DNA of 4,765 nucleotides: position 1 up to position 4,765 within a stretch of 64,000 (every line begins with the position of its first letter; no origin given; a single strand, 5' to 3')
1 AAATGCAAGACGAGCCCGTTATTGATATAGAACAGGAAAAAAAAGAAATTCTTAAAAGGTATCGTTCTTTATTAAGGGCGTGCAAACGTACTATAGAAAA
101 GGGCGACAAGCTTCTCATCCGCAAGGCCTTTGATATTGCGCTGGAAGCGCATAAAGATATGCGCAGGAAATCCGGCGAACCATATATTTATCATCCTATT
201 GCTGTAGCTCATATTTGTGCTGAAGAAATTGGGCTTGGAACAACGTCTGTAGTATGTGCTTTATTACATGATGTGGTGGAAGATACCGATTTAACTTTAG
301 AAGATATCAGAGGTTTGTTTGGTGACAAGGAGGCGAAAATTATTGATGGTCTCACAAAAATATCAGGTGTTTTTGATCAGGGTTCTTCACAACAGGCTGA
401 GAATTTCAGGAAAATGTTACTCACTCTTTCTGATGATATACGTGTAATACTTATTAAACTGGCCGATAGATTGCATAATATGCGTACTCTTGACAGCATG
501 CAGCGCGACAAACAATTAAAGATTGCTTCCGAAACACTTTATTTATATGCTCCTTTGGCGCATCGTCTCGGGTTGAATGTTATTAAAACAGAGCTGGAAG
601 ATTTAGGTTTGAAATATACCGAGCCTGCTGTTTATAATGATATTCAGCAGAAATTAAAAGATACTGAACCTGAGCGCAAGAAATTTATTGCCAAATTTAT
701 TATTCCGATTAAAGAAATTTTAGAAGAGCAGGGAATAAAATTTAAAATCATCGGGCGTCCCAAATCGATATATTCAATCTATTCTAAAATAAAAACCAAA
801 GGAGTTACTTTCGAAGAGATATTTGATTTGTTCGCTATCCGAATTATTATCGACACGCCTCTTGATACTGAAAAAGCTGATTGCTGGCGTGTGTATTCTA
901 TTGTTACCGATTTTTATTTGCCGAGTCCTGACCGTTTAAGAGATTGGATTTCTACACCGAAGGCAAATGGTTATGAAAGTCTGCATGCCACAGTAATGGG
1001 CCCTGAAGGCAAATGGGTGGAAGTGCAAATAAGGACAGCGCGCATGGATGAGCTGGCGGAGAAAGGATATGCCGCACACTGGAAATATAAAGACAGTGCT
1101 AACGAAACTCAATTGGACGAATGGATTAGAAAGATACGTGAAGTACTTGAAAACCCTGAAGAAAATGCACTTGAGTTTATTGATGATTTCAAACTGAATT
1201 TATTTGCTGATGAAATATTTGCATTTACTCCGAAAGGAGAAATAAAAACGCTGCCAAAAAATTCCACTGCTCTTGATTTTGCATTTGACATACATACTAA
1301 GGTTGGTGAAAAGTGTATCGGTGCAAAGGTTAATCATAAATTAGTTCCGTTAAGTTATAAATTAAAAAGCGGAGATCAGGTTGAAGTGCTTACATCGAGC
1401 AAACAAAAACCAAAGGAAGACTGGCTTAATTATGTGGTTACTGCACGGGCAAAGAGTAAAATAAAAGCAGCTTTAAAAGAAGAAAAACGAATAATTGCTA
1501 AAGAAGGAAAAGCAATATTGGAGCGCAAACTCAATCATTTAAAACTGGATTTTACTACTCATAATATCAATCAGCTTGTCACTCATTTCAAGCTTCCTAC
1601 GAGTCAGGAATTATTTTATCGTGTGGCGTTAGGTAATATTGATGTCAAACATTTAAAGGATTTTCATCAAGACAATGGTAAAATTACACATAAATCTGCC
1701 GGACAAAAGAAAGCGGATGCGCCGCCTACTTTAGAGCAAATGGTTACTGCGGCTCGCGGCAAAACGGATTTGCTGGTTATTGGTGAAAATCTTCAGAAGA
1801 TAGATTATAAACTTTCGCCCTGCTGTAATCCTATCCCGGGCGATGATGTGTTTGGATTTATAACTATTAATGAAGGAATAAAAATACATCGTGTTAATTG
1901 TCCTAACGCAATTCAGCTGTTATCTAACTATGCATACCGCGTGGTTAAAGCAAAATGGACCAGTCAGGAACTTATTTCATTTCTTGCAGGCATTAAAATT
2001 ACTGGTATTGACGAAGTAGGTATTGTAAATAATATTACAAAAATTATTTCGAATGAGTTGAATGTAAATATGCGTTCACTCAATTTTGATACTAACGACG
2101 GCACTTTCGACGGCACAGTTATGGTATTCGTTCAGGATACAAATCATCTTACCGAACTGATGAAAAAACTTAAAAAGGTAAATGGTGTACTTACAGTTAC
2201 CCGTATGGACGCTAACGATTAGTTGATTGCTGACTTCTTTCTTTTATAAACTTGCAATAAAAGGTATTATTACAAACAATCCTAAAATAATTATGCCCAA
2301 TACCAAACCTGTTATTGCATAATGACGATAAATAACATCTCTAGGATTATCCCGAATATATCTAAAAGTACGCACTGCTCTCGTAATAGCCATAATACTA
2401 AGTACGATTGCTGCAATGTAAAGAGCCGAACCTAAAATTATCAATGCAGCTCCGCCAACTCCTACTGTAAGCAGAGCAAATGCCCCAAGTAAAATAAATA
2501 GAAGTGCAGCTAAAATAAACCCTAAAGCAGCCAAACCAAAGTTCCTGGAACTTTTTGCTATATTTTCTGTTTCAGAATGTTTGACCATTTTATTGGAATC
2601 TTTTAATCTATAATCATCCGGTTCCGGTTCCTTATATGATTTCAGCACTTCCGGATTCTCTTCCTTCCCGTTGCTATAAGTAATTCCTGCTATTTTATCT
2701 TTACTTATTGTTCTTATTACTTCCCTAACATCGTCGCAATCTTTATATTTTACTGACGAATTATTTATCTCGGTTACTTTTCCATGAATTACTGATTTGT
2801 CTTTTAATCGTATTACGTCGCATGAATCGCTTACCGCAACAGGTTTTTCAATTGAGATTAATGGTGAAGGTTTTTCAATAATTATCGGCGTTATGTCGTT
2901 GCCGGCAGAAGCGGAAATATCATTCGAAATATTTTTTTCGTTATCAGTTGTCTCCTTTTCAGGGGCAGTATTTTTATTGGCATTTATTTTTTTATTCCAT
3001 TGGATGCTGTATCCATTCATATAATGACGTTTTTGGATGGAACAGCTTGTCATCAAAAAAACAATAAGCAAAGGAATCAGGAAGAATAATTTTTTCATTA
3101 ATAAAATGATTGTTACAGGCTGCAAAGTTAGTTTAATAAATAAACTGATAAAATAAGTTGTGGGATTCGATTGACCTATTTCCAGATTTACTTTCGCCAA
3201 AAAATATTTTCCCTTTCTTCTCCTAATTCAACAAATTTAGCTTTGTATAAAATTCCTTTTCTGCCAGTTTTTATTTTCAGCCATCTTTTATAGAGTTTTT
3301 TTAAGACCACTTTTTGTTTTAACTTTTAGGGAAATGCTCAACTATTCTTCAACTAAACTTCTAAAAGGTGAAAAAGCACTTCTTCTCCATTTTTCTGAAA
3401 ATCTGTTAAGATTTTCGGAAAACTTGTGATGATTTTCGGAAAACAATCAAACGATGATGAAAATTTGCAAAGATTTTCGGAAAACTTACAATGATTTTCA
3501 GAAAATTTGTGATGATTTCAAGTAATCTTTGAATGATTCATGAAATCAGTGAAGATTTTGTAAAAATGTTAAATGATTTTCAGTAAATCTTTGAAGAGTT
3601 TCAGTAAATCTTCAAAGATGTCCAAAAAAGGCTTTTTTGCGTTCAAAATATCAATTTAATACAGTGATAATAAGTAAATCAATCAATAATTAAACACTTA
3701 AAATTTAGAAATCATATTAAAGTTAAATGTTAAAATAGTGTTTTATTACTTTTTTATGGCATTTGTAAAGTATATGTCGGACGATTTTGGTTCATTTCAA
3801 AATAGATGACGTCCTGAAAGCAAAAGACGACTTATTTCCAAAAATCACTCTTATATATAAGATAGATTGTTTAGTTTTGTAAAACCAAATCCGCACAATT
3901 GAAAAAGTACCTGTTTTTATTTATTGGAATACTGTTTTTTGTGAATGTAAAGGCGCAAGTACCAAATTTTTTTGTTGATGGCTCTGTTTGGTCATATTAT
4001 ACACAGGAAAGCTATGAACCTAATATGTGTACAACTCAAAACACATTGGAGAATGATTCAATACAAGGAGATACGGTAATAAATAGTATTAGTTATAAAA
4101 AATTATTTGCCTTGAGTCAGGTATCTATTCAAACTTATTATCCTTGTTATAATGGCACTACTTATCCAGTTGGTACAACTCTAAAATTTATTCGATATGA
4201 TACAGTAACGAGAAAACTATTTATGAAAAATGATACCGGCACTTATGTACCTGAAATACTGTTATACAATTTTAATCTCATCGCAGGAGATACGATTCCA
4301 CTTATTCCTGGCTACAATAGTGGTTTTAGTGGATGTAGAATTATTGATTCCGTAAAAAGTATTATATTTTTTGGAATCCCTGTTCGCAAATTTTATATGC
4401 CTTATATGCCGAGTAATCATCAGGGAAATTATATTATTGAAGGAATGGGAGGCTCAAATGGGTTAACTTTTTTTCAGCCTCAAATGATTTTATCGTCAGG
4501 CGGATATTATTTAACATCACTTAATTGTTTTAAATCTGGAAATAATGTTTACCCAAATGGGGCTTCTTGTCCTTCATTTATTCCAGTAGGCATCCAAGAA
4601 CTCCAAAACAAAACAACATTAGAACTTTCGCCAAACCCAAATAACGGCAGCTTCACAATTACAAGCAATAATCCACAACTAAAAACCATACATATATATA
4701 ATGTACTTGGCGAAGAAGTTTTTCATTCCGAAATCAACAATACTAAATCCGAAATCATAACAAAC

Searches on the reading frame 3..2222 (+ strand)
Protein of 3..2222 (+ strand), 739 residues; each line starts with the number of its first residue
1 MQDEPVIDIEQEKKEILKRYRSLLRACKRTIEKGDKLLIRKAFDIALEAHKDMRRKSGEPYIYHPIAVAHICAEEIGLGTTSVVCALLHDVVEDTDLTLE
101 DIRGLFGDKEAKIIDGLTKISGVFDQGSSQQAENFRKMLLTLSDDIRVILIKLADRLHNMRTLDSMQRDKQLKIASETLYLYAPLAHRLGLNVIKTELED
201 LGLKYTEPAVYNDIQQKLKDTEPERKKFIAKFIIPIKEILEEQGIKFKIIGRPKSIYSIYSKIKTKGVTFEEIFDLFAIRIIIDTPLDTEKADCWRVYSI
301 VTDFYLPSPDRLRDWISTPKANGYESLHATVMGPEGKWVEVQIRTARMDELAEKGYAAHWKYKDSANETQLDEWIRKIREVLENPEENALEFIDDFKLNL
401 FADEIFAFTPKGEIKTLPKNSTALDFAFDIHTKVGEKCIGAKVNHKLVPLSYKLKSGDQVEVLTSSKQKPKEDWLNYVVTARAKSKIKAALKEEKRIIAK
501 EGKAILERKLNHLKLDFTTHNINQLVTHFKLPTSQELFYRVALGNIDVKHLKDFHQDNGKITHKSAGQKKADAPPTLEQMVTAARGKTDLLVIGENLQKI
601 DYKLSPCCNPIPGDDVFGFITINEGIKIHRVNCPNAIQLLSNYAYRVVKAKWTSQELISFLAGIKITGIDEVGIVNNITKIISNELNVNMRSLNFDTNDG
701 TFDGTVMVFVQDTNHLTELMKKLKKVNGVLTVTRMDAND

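Call 7: search_protein_families(library=pfam, proteins=[window:3-2222:+], max_evalue=0.01)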
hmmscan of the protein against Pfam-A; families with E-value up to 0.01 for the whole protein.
window:3-2222:+ (739 aa): 7 families
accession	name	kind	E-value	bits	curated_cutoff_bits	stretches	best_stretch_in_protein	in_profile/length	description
PF13328.12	HD_4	-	1.6e-42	145.3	27.2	1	42-191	1-155/156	HD domain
PF04607.23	RelA_SpoT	-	6.4e-37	126.7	27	1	251-365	1-111/113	Region found in RelA / SpoT proteins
PF02824.27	TGS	-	4e-21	75.2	22.2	1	405-464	1-60/60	TGS domain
PF13291.12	ACT_4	-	1.9e-20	73.7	27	1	659-734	4-80/80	ACT domain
PF19296.4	RelA_AH_RIS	-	5.2e-08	33.6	23.8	1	477-635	3-174/185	RelA/SpoT, AH and RIS domains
PF01966.28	HD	-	8.1e-08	33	22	1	61-160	1-116/116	HD domain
PF22629.2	ACT_AHAS_ss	-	0.0074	16.9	27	0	670-730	7-66/67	AHAS small subunit-like ACT domain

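Call 15: find_related_loci(query=window:3-2219:+, collection=genome_contigs, flank=10000)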
Query window:3-2219:+ (739 aa) in genome_contigs; peptide patterns used: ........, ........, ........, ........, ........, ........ (x = any residue, [..] = any of these).
600 stretches matched a pattern (row limit reached: there are more); 591 encode a relative of the query (tblastn E <= 1e-3); the best 80 are kept; 80 distinct loci.
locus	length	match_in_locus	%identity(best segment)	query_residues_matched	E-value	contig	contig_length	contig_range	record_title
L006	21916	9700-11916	90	1-739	0e+0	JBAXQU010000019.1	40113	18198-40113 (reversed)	MAG: Bacteroidota bacterium isolate ELA565 MAG565_19, whole genome shotgun sequence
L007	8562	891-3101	76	2-739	0e+0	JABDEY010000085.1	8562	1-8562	MAG: Bacteroidetes bacterium isolate BWMinControl_Nextera91_MAG3 3300020946.a:Ga0207067_10464, whole genome shotgun sequ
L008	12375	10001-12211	77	5-738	0e+0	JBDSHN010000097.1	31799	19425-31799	MAG: Bacteroidia bacterium isolate cluster1_bin.277 k127_10526467, whole genome shotgun sequence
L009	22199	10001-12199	75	7-739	0e+0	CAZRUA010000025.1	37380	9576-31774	MAG TPA_asm: uncultured Flavobacteriaceae bacterium isolate SRP150892_co2_485 genome assembly, contig: NODE_1313_length_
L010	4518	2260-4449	73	7-738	0e+0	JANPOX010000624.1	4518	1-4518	MAG: Bacteroidia bacterium isolate VAR_83_metabat_522 VAR_83_k141_4891041, whole genome shotgun sequence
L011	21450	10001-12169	71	11-736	0e+0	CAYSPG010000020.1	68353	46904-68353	MAG TPA_asm: uncultured Flavobacteriaceae bacterium isolate SRP173033_co1_339 genome assembly, contig: NODE_510_length_6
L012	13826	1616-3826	70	5-738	0e+0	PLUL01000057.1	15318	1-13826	MAG: Bacteroidetes bacterium isolate palsa_971 73.20120700_P3D.99_contig_22170, whole genome shotgun sequence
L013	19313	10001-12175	70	10-737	0e+0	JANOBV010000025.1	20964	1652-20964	MAG: Bacteroidota bacterium isolate VAR_18_concoct_168_sub VAR_18_k141_747482, whole genome shotgun sequence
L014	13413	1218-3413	69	5-739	0e+0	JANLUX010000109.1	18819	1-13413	MAG: Bacteroidota bacterium isolate OTE_21_metabat_266 OTE_21_k141_783205, whole genome shotgun sequence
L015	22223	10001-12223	67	6-738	0e+0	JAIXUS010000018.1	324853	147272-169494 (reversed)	MAG: Bacteroidetes bacterium isolate D1_MAG_00037 pond_D1_MAG_00037_000000000071, whole genome shotgun sequence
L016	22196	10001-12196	68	4-737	0e+0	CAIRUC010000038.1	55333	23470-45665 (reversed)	MAG: uncultured Bacteroidetes bacterium isolate LJ_bin-3261 genome assembly, contig: bin-3261:038/141, whole genome shot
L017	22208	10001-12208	67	1-737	0e+0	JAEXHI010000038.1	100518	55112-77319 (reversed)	MAG: Bacteroidetes bacterium isolate OH_HBlB_106 k127_643495, whole genome shotgun sequence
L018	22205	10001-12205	67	1-737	0e+0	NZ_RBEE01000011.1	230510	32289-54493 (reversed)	Pedobacter jejuensis strain TNB23 contig011, whole genome shotgun sequence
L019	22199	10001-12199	66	3-737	0e+0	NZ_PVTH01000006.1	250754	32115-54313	Arcticibacter pallidicorallinus strain CGMCC 1.9313 Ga0171598_106, whole genome shotgun sequence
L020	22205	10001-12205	66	1-737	0e+0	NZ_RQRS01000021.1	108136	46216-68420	Pedobacter nototheniae strain 36B243 NODE_21_length_108136_cov_18.331593, whole genome shotgun sequence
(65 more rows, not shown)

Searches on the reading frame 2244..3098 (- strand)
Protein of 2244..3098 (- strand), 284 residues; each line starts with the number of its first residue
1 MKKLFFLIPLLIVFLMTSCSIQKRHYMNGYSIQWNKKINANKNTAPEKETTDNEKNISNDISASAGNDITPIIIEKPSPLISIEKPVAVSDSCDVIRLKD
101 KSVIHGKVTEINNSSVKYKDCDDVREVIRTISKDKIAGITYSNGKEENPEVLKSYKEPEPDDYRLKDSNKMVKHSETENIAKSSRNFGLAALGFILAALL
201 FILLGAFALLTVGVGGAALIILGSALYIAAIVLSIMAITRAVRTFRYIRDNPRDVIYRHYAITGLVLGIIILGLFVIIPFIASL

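Call 7: search_protein_families(library=pfam, proteins=[window:2244-3098:-], max_evalue=0.01)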
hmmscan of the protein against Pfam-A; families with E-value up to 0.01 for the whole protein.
window:2244-3098:- (284 aa): 1 family
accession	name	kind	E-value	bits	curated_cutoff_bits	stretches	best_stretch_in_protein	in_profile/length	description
PF18949.5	DUF5693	-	0.0073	15.3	29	1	159-277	295-423/609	Family of unknown function (DUF5693)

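Call 9: find_encoding_contigs(protein=window:2244-3098:-, flank=6000, max_places=10)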
Protein window:2244-3098:- (284 aa): no gene with exactly this product is on record in the collection.

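Call 43: find_homologous_proteins(query=window:2244-3098:-, max_evalue=0.00001)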
Query window:2244-3098:- (284 aa): 6 proteins with E <= 0.00001 among 8000 candidates.
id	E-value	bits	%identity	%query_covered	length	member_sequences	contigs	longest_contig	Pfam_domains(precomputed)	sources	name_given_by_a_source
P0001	4.0e-179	611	100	100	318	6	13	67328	-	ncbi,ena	-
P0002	2.2e-150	517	83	94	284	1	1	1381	-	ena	-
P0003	2.8e-150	517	89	88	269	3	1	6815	-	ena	-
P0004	6.0e-115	401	70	94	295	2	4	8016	-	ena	-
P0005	3.4e-35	140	32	95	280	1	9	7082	PF13828.12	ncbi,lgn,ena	-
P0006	4.2e-17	80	30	92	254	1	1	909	PF13828.12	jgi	jgi:hypothetical protein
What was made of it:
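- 2244..3098 (-): Lipoprotein-like membrane protein (signal peptide with ...LMTSC; hydrophobic C-terminus). No Pfam family reached its cut-off. Only six homologues were found (call 43).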

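Call 44: find_encoding_contigs(protein=P0003, flank=7000, max_places=4)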
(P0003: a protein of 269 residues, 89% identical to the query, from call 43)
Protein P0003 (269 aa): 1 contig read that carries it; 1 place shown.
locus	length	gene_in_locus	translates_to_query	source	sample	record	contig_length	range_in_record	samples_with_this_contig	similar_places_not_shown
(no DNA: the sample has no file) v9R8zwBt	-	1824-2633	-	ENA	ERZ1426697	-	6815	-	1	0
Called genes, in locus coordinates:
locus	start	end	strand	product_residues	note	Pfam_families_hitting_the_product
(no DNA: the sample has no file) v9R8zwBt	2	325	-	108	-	?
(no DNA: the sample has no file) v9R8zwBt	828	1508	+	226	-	-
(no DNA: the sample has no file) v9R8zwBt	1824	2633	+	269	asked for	-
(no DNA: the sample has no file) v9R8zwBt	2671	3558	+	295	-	-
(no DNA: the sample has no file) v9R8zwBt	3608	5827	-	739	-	PF13328:HD_4, PF01966:HD, PF04607:RelA_SpoT, PF02824:TGS, PF19296:RelA_AH (weak), PF28438:RelA_RIS, PF13291:ACT_4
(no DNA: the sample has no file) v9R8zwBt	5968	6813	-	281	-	?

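Call 45: find_encoding_contigs(protein=P0004, flank=8000, max_places=4)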
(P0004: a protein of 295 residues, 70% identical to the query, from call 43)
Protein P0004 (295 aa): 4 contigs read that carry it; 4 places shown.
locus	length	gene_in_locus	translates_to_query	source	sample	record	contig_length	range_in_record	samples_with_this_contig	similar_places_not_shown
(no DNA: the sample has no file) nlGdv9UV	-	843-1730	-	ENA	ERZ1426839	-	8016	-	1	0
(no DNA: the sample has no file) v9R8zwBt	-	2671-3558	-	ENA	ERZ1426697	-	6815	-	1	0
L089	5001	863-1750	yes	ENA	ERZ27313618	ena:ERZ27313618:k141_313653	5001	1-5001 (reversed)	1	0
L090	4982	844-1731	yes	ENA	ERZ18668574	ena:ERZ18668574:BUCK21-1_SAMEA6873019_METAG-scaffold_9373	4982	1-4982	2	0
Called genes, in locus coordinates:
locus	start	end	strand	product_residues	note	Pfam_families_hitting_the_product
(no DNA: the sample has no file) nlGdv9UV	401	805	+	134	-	-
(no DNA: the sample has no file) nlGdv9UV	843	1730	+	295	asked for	-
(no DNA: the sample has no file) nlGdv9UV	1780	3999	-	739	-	PF13328:HD_4, PF01966:HD, PF04607:RelA_SpoT, PF02824:TGS, PF19296:RelA_AH (weak), PF28438:RelA_RIS, PF13291:ACT_4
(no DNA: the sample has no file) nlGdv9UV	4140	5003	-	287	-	PF05219:DREV (weak), PF13489:Methyltransf_23, PF02353:CMAS (weak), PF07021:MetW, PF13847:Methyltransf_31, PF08241:Methyltransf_11, PF08242:Methyltransf_12, PF13649:Methyltransf_25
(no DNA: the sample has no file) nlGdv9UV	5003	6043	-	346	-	PF01073:3Beta_HSD, PF01370:Epimerase, PF02719:Polysacc_synt_2, PF04321:RmlD_sub_bind, PF07993:NAD_binding_4 (faint), PF08659:KR (weak), PF16363:GDP_Man_Dehyd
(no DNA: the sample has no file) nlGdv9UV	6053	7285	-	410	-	PF13439:Glyco_transf_4, PF00534:Glycos_transf_1, PF13692:Glyco_trans_1_4 (weak)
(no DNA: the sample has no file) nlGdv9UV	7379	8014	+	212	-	?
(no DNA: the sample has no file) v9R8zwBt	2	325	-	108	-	?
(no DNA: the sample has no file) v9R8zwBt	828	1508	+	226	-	-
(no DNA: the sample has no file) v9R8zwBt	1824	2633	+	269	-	-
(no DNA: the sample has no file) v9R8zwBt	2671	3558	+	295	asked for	-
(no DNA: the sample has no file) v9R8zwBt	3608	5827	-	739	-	PF13328:HD_4, PF01966:HD, PF04607:RelA_SpoT, PF02824:TGS, PF19296:RelA_AH (weak), PF28438:RelA_RIS, PF13291:ACT_4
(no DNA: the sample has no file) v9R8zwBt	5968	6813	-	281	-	?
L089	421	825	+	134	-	-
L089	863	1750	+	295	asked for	-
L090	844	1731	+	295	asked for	-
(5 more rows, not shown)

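Call 46: find_encoding_contigs(protein=P0002, flank=2000, max_places=2)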
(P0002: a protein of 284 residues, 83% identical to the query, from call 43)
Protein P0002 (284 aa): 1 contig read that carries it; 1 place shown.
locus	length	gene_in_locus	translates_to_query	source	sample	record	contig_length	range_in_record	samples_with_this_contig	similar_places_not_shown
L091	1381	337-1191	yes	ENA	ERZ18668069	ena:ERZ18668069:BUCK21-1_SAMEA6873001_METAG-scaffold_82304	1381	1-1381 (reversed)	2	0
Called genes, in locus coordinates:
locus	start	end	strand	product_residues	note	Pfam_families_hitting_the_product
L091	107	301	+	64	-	-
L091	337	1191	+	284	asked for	-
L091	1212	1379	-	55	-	?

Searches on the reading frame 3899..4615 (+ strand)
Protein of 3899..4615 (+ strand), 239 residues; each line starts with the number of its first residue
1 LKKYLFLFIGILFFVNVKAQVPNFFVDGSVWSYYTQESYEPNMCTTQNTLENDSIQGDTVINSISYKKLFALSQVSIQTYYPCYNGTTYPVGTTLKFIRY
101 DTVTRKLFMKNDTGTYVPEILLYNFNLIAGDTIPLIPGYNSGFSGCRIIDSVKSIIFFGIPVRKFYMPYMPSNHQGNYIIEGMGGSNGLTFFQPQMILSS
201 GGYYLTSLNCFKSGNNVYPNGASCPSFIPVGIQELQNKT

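Call 49: find_homologous_proteins(query=window:3899-4615:+, max_evalue=1e-10)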
Query seq(239 aa) (239 aa): 8 proteins with E <= 1e-10 among 191 candidates.
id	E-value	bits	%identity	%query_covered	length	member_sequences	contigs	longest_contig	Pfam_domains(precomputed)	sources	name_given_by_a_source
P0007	5.4e-148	509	100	94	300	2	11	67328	PF18962.8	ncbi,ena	-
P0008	1.3e-87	312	65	99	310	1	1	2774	PF18962.8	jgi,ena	jgi:hypothetical protein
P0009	1.5e-80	288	56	98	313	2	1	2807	PF18962.8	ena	-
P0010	1.9e-78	282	53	100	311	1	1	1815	PF18962.8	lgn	-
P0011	1.5e-71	259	52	98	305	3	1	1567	PF18962.8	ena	-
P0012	1.7e-71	259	55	98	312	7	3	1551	PF18962.8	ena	-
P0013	8.4e-36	142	37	94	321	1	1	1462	-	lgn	-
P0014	3.0e-35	140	53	59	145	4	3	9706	-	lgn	-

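Call 50: find_encoding_contigs(protein=P0008, flank=3000, max_places=3)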
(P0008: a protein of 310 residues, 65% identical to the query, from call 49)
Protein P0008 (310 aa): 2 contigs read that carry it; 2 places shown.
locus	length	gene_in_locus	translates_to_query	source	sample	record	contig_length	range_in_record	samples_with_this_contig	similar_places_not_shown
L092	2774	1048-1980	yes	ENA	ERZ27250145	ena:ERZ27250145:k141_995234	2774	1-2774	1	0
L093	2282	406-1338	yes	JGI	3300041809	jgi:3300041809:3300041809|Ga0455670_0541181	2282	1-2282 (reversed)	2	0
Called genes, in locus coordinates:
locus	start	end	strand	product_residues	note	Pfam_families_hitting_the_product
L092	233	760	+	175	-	PF07661:MORN_2 (faint)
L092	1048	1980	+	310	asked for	PF18962:Por_Secre_tail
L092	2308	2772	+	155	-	?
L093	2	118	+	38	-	?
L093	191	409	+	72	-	-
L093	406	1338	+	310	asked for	PF18962:Por_Secre_tail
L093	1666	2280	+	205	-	?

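Call 51: find_encoding_contigs(protein=P0009, flank=3000, max_places=3)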
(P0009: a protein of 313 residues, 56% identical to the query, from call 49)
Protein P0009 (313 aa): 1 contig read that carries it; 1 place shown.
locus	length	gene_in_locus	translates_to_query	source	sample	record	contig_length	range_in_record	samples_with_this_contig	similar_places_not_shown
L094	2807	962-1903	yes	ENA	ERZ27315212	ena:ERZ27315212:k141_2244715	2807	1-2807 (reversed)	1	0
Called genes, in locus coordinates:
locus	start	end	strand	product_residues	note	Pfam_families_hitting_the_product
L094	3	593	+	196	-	?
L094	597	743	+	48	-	-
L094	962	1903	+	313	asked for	PF18962:Por_Secre_tail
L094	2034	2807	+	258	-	?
